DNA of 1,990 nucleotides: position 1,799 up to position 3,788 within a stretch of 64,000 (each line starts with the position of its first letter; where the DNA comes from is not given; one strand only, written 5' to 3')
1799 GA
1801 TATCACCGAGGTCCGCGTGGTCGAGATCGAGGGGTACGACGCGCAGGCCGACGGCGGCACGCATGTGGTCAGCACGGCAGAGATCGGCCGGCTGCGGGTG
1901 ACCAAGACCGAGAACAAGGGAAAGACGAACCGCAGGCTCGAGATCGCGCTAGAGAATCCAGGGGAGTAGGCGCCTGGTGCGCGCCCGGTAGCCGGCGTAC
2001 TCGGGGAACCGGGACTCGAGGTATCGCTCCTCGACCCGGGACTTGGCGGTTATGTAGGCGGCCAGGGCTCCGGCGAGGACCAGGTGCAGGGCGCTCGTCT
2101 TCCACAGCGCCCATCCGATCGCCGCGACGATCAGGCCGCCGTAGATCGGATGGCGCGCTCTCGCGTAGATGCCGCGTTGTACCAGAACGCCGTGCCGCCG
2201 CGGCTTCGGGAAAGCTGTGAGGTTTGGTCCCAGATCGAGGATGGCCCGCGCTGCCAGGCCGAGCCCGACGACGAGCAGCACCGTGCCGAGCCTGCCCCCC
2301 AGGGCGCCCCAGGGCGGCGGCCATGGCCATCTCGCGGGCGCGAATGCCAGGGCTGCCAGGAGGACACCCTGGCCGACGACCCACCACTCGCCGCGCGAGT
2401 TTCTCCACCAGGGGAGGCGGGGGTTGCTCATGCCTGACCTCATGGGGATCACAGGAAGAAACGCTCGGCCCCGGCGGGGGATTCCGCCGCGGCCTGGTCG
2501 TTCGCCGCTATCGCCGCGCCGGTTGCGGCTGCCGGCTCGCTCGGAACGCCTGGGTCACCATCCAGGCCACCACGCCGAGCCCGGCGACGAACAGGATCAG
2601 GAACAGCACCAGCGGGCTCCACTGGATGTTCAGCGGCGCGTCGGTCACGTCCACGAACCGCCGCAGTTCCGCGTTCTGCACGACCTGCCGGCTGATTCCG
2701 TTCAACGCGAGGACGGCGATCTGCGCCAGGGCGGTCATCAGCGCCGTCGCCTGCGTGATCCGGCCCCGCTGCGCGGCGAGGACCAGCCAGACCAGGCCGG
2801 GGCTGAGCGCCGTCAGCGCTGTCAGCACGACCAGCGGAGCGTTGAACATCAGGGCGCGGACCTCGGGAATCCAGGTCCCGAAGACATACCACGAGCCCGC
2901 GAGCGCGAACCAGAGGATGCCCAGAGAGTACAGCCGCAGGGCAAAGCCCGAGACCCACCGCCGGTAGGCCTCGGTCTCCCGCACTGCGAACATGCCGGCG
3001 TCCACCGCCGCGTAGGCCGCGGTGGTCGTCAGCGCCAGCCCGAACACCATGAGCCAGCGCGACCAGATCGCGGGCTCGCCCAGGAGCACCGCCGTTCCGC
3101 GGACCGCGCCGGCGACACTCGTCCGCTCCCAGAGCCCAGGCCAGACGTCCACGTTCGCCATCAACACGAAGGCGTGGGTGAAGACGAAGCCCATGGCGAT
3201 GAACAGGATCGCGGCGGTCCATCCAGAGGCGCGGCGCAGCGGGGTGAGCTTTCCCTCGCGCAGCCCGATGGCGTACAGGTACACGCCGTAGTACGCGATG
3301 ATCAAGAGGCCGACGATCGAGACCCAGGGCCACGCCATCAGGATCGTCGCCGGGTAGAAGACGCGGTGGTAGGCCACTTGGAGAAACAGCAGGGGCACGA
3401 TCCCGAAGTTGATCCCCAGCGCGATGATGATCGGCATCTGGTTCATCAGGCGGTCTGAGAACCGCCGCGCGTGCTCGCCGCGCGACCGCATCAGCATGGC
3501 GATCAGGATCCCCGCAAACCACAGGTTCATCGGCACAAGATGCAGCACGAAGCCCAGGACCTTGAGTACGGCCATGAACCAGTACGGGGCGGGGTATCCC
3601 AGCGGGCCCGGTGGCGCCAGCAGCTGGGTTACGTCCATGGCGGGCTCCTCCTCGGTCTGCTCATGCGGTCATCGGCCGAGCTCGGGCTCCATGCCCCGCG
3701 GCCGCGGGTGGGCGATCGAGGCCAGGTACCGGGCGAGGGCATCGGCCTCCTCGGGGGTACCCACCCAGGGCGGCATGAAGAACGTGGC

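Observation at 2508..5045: Cytochrome bd subunit-I homolog fused to a C-terminal cytochrome c (CNNCH), with an unrelated membrane protein in place of CydB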

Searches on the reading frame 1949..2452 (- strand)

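Call 3: search_protein_families(library=pfam, proteins=[window:1949-2452:-], max_evalue=1)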
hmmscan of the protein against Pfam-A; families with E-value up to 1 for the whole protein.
window:1949-2452:- (167 aa): 4 families
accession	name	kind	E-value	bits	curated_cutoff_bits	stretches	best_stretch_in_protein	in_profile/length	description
PF04191.18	PEMT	-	7e-11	42.9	25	1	55-150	5-103/105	Phospholipid methyltransferase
PF04140.19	ICMT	-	8.1e-06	26.6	24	1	59-145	4-93/95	Isoprenylcysteine carboxyl methyltransferase (ICMT) family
PF07298.16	NnrU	-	0.00035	20.7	24.7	1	14-144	61-145/188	NnrU protein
PF06966.17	DUF1295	-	0.01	15.8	20.4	1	55-159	123-235/235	Protein of unknown function (DUF1295)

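Call 4: search_protein_families(library=ncbifam, proteins=[window:1949-2452:-], max_evalue=1)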
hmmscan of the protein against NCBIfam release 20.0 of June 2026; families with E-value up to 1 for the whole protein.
window:1949-2452:- (167 aa): 4 families
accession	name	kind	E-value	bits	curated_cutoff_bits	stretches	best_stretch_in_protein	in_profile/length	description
NF040696.1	isopcys_mtase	equivalog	6.1e-12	45.8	160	1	54-166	76-190/190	protein-S-isoprenylcysteine O-methyltransferase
NF045656.1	MeththiolMtaseMddA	equivalog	3.7e-06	26.4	270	1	95-164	170-238/238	methanethiol S-methyltransferase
TIGR04571.1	LmtA_Leptospira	exception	0.011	15.5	325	1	88-151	86-150/252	lipid A Kdo2 1-phosphate O-methyltransferase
TIGR00833.1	actII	subfamily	0.082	11.1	874.7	1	58-160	308-407/910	MMPL family RND transporter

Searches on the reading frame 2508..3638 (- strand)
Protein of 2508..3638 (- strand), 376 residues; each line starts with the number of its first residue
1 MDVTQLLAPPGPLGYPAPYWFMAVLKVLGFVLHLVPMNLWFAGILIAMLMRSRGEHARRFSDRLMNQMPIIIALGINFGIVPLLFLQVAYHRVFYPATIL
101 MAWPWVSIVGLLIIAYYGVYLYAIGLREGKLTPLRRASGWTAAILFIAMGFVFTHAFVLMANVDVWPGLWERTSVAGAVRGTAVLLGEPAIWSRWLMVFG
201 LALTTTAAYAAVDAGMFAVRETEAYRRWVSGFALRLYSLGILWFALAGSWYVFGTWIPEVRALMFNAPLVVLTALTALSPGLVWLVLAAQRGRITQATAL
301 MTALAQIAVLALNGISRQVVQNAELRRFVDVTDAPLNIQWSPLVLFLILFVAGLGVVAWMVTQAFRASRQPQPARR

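Call 3: search_protein_families(library=pfam, proteins=[window:2508-3638:-], max_evalue=1)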
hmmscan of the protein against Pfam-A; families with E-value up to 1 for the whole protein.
window:2508-3638:- (376 aa): 0 families

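Call 4: search_protein_families(library=ncbifam, proteins=[window:2508-3638:-], max_evalue=1)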
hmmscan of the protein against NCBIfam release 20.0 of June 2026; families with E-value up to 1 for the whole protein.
window:2508-3638:- (376 aa): 1 family
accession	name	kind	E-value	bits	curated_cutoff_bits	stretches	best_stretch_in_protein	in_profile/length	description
NF006372.0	PRK08600.1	equivalog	0.11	12.6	127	1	281-369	15-96/113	Na(+)/H(+) antiporter subunit C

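Call 8: find_homologous_proteins(query=window:2508-3638:-)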
Query window:2508-3638:- (376 aa): 1134 proteins with E <= 0.001 among 8000 candidates; the best 120 are listed.
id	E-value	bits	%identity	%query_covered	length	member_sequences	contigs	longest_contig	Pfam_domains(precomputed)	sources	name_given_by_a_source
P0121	2.8e-239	812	100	100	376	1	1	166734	-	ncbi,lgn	-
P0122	1.3e-194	665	80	100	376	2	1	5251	-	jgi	jgi:hypothetical protein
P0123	2.8e-172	591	72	100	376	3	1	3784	-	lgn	-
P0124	8.6e-171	586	73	97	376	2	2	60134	-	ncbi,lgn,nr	ncbi:MAG: hypothetical protein QN159_03660 [Armatimonadota bacterium]|nr:hypothetical protein [Armat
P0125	2.1e-170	585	72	100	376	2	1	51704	-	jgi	jgi:hypothetical protein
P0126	5.4e-169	581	70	100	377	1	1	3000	-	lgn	-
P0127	5.0e-167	574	69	100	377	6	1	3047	-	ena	-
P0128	5.0e-166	571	71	100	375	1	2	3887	-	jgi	jgi:hypothetical protein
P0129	1.3e-165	569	71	99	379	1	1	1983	-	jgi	jgi:hypothetical protein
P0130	7.3e-164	564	70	100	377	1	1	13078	-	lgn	-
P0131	2.6e-162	559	69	100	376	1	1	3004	-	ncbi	-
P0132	2.7e-162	558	69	99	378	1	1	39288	-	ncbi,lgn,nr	ncbi:MAG: hypothetical protein QN178_11815 [Armatimonadota bacterium]|nr:hypothetical protein [Armat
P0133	3.3e-161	555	69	100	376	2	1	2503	-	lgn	-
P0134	7.9e-161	554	67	99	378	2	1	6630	-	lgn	-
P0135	2.6e-160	552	67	99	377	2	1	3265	-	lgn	-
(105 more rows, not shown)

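Call 14: search_solved_structures(query=A2, max_evalue=10, show_alignments=2)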
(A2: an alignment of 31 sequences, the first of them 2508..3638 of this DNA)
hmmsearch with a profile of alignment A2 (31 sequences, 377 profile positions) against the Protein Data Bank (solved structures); distinct sequences matched with E-value up to 10: 0.

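Call 22: predict_structure(alignment_id=A2)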
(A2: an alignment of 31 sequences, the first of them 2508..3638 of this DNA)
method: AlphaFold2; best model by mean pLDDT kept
length: 376 residues; sequences in the alignment: 31
mean_pLDDT: 91.9   pTM: 0.90
mean pLDDT of the five models: 91.9, 91.1, 91.1, 89.9, 89.4
residues with pLDDT >= 90: 291; 70-90: 76; 50-70: 5; < 50: 4
segments of 3 or more residues with pLDDT < 50: 373-376
pLDDT, mean of each block of 10 residues (from residue 1): 89 88 92 95 97 95 94 88 89 95 95 97 94 97 97 94 93 91 89 96 98 92 93 98 97 95 93 97 96 91 98 96 93 89 83 81 74 47
secondary structure, 60 per line:
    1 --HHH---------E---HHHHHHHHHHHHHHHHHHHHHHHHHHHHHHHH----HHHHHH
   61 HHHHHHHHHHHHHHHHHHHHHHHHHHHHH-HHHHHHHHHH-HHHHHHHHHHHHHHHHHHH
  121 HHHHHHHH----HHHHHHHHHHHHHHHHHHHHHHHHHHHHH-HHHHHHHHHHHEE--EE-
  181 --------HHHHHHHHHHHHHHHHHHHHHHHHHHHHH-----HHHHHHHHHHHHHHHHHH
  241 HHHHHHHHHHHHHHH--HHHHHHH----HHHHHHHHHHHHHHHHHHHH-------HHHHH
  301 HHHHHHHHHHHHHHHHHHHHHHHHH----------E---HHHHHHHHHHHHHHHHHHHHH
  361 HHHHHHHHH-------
elements in order: H19-50 H55-89 H91-100 H102-128 H133-161 H163-173 H189-217 H223-255 H258-264 H269-288 H296-325 H340-369

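Call 26: fold_search(model_id=the predicted structure, library=pdb)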
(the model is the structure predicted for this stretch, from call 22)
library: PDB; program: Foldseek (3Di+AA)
matches with E <= 10: 361; with E <= 0.001: 7
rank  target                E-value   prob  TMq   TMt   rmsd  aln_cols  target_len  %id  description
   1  8b4o_A                2.1e-04  1.00  0.66  0.58   6.6       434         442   14  Cryo-EM structure of cytochrome bd oxidase from C. glutamicum (released 2022-12-28)
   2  9r2g_A                2.3e-04  1.00  0.63  0.63   6.2       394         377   15  Cytochrome bd II oxidase qOR-2 type from Mycobacterium smegmatis (released 2026-03-04)
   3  7ose_B                2.8e-04  1.00  0.58  0.58   8.1       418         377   14  cytochrome bd-II type oxidase with bound aurachin D (released 2021-11-17)
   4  7oy2_C                5.1e-04  1.00  0.62  0.53   8.4       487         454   13  High resolution structure of cytochrome bd-II oxidase from E. coli (released 2021-12-15)
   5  7oy2_B                5.5e-04  1.00  0.55  0.55   7.8       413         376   15  High resolution structure of cytochrome bd-II oxidase from E. coli (released 2021-12-15)
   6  7d5i_A                7.7e-04  1.00  0.61  0.53   7.2       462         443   14  Structure of Mycobacterium smegmatis bd complex in the apo-form. (released 2021-06-23)
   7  6rko_B                8.8e-04  1.00  0.60  0.60   7.1       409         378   14  Cryo-EM structure of the E. coli cytochrome bd-I oxidase at 2.68 A resolution (released 2019-10-16)
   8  7nkz_A                1.1e-03  1.00  0.62  0.53   7.5       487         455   12  Cryo-EM structure of the cytochrome bd oxidase from M. tuberculosis at 2.5 A resolution (released 2021-09-22)
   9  5doq_A                1.3e-03  1.00  0.62  0.55   6.7       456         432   15  The structure of bd oxidase from Geobacillus thermodenitrificans (released 2016-05-04)
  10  8b4o_B                1.4e-03  1.00  0.57  0.64   7.1       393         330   14  Cryo-EM structure of cytochrome bd oxidase from C. glutamicum (released 2022-12-28)
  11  6rx4_B                1.6e-03  1.00  0.52  0.51   8.9       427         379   14  THE STRUCTURE OF BD OXIDASE FROM ESCHERICHIA COLI (released 2019-11-20)
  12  9fka_B                3.8e-03  1.00  0.58  0.62   6.1       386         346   15  Cryo-EM structure of the reduced cytochrome bd oxidase from M. tuberculosis (released 2025-02-12)
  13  5doq_B                4.3e-03  1.00  0.55  0.61   6.8       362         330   13  The structure of bd oxidase from Geobacillus thermodenitrificans (released 2016-05-04)
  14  7nkz_B                5.1e-03  1.00  0.56  0.61   5.9       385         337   15  Cryo-EM structure of the cytochrome bd oxidase from M. tuberculosis at 2.5 A resolution (released 2021-09-22)
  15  9r2g_D                5.3e-03  1.00  0.61  0.68   5.6       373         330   13  Cytochrome bd II oxidase qOR-2 type from Mycobacterium smegmatis (released 2026-03-04)
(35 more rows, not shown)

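Call 29: search_protein_representatives(alignment_id=A2)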
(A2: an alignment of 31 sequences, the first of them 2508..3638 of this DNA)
Query: 31 sequences, 377 profile positions. Proteins with E-value up to 0.001 (for the whole library): 1326; up to 1e-10: 851; up to 1e-30: 261. The best 150 are listed.
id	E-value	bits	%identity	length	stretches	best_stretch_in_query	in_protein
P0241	6.4e-147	506.0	-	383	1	1-372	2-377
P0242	8.5e-135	466.1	-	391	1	1-371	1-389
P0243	1.7e-125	435.5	-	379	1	4-368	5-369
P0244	2.0e-125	435.2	-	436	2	132-370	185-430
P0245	7.8e-124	430.0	-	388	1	1-372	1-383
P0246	1.6e-123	429.0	-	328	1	46-372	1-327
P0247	4.1e-120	417.8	-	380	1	1-371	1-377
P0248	1.1e-118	413.1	-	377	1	7-373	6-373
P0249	4.1e-116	404.6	-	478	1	4-368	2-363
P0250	1.2e-114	399.8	-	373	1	2-370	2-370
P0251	1.8e-114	399.2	-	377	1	1-372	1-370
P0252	9.3e-112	390.3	-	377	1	1-373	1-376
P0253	1.6e-109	382.9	-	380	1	8-367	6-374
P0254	2.2e-102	359.4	-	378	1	4-367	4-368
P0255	3.3e-95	335.8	-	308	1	1-240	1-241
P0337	7.2e-48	180.0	-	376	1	9-373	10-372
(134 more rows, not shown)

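Call 41: search_solved_structures(query=A3, max_evalue=10, show_alignments=2)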
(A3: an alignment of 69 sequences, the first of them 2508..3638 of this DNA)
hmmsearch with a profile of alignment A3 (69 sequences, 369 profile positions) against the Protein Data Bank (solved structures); distinct sequences matched with E-value up to 10: 3.
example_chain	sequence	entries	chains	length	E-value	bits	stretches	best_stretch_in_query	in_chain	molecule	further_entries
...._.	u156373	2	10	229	0.037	16.4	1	267-358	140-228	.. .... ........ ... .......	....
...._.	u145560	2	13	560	0.34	13.2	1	102-158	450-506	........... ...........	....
7o85_B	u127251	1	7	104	2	10.7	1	199-284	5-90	Fab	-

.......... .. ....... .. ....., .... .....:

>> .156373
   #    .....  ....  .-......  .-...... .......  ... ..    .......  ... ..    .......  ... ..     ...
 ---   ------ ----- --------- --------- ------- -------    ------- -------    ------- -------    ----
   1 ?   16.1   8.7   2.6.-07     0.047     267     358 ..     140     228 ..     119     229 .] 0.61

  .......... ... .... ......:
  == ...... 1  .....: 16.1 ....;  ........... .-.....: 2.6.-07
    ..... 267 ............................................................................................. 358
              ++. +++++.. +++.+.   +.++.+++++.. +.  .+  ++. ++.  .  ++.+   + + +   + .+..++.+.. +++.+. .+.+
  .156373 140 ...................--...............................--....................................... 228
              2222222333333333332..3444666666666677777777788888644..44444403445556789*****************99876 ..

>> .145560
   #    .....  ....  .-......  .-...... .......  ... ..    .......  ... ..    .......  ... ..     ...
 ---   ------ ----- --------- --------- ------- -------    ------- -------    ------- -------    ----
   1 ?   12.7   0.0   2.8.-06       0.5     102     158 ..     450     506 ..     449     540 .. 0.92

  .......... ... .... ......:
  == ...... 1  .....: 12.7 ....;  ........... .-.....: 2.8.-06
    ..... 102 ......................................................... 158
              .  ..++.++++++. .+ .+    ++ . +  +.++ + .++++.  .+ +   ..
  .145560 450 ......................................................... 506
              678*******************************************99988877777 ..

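Call 42: search_protein_families(library=pfam, alignment_id=A3, max_evalue=10)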
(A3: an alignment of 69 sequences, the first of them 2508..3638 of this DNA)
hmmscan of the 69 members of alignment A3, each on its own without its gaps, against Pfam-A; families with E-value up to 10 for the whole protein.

A. member 1, window:2508-3638:- (376 aa): 1 family
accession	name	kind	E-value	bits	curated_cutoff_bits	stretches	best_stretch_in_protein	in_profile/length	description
PF20381.4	Rv1476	-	3.8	7.7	26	1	324-368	109-152/156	Membrane protein Rv1476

B. families by the number of members that match (of 69 scanned): 55 families (the first 25 are shown)
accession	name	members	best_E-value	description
PF20381.4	Rv1476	3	0.32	Membrane protein Rv1476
PF03699.18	UPF0182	3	6.3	Uncharacterised protein family (UPF0182)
PF20617.3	DUF6803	2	0.0015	Family of unknown function (DUF6803)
PF08019.17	EptA_B_N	2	0.0031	Phosphoethanolamine transferase EptA/EptB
PF07219.19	HemY_N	2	0.011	HemY protein N-terminus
PF06024.17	Orf78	2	1.2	Orf78 (ac78)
PF06664.17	WLS-like_TM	1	3.4e-05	Wntless-like, transmembrane domain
PF03779.20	SPW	1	0.0009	SPW repeat domain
PF09990.14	DUF2231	1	0.00099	Predicted membrane protein (DUF2231)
PF03862.18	SpoVAC_SpoVAEB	1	0.0019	SpoVAC/SpoVAEB sporulation membrane protein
PF05821.16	NDUF_B8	1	0.0049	NADH-ubiquinone oxidoreductase ASHI subunit (CI-ASHI or NDUFB8)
PF25592.1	DUF7937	1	0.0056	Domain of unknown function (DUF7937)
PF20479.3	TMEM128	1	0.0066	TMEM128 protein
PF02656.20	DUF202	1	0.0067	Domain of unknown function (DUF202)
PF23815.1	DUF7186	1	0.013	Family of unknown function (DUF7186)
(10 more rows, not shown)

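Call 58: find_homologous_proteins(query=P0337)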
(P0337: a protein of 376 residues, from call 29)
Query P0337 (376 aa): 481 proteins with E <= 0.001 among 8000 candidates; the best 120 are listed.
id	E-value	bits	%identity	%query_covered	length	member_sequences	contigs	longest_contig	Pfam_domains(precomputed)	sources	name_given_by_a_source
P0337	2.3e-241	819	100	100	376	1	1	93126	-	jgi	jgi:hypothetical protein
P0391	6.1e-145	501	60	100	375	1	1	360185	-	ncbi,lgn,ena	-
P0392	8.9e-139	481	59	99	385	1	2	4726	-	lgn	-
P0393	3.5e-134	466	57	97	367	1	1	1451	-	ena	-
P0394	2.1e-133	463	56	96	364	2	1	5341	-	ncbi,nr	ncbi:MAG: hypothetical protein HYS56_00610 [Candidatus Omnitrophica bacterium]|nr:hypothetical prote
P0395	5.1e-124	433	55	96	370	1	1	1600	-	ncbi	-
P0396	9.5e-114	399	50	96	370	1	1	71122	-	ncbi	-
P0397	6.4e-113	396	50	94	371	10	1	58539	-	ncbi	-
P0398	2.1e-112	394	53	97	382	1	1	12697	-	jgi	jgi:hypothetical protein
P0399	6.0e-112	393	49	97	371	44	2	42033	-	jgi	jgi:hypothetical protein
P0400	1.6e-111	391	49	99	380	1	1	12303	-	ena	-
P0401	2.8e-111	391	49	97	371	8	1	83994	-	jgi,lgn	jgi:hypothetical protein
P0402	3.7e-111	390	48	94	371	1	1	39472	-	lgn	-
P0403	4.6e-111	390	52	97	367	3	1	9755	-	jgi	jgi:hypothetical protein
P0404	9.9e-111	389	52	97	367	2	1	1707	-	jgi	jgi:hypothetical protein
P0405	1.4e-110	388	48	95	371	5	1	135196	-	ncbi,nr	ncbi:MAG: hypothetical protein N2252_08715 [Candidatus Kryptonium sp.]|nr:hypothetical protein [Cand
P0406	2.8e-110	387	51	97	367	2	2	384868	-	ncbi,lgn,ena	ncbi:MAG: hypothetical protein WBW16_10550 [Bacteroidota bacterium]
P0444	7.8e-101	356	47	97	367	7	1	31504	PF01654.23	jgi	jgi:hypothetical protein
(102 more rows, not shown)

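Call 59: find_encoding_contigs(protein=P0406, flank=6000, max_places=1)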
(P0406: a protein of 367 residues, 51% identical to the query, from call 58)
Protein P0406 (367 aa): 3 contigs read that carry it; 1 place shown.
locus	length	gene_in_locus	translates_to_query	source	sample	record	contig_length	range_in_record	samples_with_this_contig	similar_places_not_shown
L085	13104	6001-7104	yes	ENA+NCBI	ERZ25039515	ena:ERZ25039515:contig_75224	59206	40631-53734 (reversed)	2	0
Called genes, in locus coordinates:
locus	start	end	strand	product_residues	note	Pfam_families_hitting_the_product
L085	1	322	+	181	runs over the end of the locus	PF00578:AhpC-TSA, PF08534:Redoxin, PF13098:Thioredoxin_2 (weak), PF13905:Thioredoxin_8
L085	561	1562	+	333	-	PF00291:PALP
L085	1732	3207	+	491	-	PF00989:PAS, PF13426:PAS_9, PF00989:PAS, PF08448:PAS_4, PF13426:PAS_9, PF08447:PAS_3, PF00512:HisKA, PF02518:HATPase_c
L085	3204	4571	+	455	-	PF00072:Response_reg, PF00158:Sigma54_activat, PF14532:Sigma54_activ_2, PF07728:AAA_5, PF25601:AAA_lid_14, PF02954:HTH_8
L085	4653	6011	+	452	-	PF01654:Cyt_bd_oxida_I, PF13442:Cytochrome_CBB3 (weak)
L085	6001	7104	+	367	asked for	-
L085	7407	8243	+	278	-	PF00702:Hydrolase, PF13419:HAD_2, PF13242:Hydrolase_like (weak)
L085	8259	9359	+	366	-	PF01263:Aldose_epim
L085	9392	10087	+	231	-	PF00596:Aldolase_II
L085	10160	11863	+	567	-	PF00370:FGGY_N, PF02782:FGGY_C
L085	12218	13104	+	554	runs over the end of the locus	PF02310:B12-binding (weak), PF04055:Radical_SAM (weak)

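Call 60: find_encoding_contigs(protein=P0405, flank=6000, max_places=1)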
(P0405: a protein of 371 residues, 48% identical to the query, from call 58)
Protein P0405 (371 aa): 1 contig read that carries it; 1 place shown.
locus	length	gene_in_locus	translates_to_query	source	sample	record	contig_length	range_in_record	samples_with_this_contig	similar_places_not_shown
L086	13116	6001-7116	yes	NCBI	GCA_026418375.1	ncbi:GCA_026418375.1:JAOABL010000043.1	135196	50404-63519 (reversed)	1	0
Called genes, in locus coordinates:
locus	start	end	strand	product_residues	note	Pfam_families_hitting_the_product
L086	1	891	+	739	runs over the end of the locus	PF17191:RecG_wedge, PF01336:tRNA_anti-codon, PF00270:DEAD, PF04851:ResIII, PF00271:Helicase_C, PF22590:Cas3-like_C_2 (weak), PF19833:RecG_dom3_C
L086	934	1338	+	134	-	PF02629:CoA_binding (weak), PF13380:CoA_binding_2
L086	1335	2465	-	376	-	PF01464:SLT, PF01476:LysM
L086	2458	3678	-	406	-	PF01595:CNNM, PF00571:CBS, PF03471:CorC_HlyC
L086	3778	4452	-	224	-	PF03544:TonB_C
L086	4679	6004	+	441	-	PF01654:Cyt_bd_oxida_I, PF13442:Cytochrome_CBB3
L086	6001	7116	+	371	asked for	-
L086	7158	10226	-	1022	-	PF01433:Peptidase_M1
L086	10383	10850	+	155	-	PF02576:RimP_N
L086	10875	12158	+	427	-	PF08529:NusA_N, PF13184:KH_NusA_1st, PF26594:KH_NusA_2nd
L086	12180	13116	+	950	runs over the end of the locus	PF01418:HTH_6 (faint), PF04760:IF2_N, PF00009:GTP_EFTU, PF01926:MMR_HSR1, PF22042:EF-G_D2, PF11987:IF-2, PF03144:GTP_EFTU_D2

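Call 61: find_encoding_contigs(protein=P0444, flank=6000, max_places=1)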
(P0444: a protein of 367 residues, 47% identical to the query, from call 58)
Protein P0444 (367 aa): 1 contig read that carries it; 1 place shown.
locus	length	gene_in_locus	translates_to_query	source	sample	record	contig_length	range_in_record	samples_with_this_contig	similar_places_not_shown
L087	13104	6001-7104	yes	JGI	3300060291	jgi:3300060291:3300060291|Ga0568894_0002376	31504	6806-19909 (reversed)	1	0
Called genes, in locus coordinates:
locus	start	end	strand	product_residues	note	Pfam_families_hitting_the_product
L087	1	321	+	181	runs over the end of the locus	PF00578:AhpC-TSA, PF08534:Redoxin, PF13905:Thioredoxin_8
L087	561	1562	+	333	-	PF00291:PALP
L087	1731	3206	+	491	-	PF00989:PAS, PF13426:PAS_9, PF00989:PAS, PF08448:PAS_4, PF13426:PAS_9, PF08447:PAS_3, PF00512:HisKA, PF02518:HATPase_c, +1 more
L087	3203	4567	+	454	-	PF00072:Response_reg, PF13191:AAA_16 (faint), PF00158:Sigma54_activat, PF14532:Sigma54_activ_2, PF07728:AAA_5, PF25601:AAA_lid_14, PF02954:HTH_8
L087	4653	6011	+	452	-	PF01654:Cyt_bd_oxida_I, PF13442:Cytochrome_CBB3 (weak)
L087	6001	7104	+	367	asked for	PF01654:Cyt_bd_oxida_I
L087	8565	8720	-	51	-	-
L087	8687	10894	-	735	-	-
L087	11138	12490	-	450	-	PF22244:GCE_fung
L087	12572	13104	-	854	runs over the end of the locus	PF02927:CelD_N (faint), PF00759:Glyco_hydro_9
